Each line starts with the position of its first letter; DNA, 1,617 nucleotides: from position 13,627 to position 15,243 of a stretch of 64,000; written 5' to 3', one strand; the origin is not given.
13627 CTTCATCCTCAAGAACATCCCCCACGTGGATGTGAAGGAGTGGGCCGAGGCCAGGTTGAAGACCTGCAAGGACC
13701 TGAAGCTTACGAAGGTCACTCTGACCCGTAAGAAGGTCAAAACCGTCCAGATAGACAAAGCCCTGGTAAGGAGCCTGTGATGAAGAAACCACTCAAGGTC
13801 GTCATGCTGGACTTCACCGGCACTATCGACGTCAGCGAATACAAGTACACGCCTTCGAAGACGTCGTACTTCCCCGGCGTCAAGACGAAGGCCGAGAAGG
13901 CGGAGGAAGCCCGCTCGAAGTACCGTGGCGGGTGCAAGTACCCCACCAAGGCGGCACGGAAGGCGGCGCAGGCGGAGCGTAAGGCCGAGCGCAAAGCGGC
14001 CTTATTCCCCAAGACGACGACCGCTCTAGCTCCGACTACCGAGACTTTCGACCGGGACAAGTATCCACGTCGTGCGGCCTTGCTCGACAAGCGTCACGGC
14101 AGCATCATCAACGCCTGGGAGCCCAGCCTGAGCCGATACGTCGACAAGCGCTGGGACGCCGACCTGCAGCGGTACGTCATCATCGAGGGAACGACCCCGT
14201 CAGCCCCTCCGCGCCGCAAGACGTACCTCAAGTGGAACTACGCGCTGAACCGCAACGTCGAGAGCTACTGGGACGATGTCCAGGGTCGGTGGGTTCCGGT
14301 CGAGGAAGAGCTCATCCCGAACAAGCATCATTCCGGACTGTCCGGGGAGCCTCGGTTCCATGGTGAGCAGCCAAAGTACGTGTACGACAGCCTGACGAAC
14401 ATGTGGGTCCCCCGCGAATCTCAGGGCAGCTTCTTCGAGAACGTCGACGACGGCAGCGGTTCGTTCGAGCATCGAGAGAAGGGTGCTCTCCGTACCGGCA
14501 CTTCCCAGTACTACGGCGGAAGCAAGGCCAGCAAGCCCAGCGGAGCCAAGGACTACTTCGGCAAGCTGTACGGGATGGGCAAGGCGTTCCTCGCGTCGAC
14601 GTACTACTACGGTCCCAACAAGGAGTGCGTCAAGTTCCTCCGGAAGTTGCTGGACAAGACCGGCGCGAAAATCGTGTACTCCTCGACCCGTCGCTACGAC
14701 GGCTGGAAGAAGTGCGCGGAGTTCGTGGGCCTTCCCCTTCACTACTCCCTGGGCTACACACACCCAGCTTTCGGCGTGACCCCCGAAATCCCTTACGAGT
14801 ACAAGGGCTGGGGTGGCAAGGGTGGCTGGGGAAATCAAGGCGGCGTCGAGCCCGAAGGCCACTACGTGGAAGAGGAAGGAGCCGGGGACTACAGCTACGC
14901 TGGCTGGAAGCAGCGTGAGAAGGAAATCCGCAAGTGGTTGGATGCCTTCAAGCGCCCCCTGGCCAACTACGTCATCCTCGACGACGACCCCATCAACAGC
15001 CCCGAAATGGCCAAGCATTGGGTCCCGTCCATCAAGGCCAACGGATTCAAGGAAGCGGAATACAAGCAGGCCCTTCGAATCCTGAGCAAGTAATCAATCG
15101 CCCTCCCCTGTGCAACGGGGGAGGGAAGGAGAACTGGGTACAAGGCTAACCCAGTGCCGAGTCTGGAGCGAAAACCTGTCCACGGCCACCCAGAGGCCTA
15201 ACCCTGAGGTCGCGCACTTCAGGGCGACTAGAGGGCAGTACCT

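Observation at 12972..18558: Duplicated cassette: unknown paralog A paired with a HAD-like phosphatase in one copy and a MoaA/SPASM-like radical SAM enzyme in the other, followed by a second radical-SAM-like gene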

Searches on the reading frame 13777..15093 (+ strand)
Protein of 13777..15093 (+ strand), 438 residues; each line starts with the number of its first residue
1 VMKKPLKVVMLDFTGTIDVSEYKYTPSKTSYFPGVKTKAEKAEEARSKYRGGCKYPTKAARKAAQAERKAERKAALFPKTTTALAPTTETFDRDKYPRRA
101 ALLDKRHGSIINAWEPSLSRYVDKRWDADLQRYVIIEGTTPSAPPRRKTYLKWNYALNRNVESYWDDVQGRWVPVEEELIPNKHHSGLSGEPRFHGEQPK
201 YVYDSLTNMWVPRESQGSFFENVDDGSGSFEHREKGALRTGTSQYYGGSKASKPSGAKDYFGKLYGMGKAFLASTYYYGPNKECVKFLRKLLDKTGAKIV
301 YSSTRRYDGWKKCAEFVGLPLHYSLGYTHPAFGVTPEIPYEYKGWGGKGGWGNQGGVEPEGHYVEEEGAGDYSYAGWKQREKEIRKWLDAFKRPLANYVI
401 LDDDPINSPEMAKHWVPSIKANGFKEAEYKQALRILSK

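Call 4: search_protein_families(library=pfam, proteins=[window:13777-15093:+], max_evalue=0.1)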
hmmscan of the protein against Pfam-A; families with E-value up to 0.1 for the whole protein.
window:13777-15093:+ (438 aa): 1 family
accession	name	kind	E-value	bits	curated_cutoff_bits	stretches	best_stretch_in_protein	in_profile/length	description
PF18143.6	HAD_SAK_2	-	5.6e-12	46.6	27.5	1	282-427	30-137/139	HAD domain in Swiss Army Knife RNA repair proteins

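Call 6: search_protein_families(library=phrogs, proteins=[window:13777-15093:+], max_evalue=0.01)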
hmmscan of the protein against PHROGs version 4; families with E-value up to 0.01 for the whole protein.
window:13777-15093:+ (438 aa): 1 family
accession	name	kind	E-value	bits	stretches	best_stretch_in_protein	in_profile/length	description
phrog_1818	-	unknown function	1.2e-15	58.6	1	372-437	90-153/161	-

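Call 21: search_protein_families(library=ncbifam, proteins=[window:13777-15093:+], max_evalue=0.01)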
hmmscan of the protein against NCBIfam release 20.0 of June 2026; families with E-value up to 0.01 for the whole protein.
window:13777-15093:+ (438 aa): 0 families

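Call 85: search_solved_structures(query=A8, max_evalue=1)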
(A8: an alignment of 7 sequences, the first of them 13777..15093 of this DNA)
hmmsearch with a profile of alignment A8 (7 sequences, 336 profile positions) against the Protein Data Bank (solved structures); distinct sequences matched with E-value up to 1: 0.

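Call 87: search_protein_families(library=padloc, proteins=[window:13777-15093:+], max_evalue=0.001)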
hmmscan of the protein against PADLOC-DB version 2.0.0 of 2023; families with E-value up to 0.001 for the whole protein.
window:13777-15093:+ (438 aa): 0 families
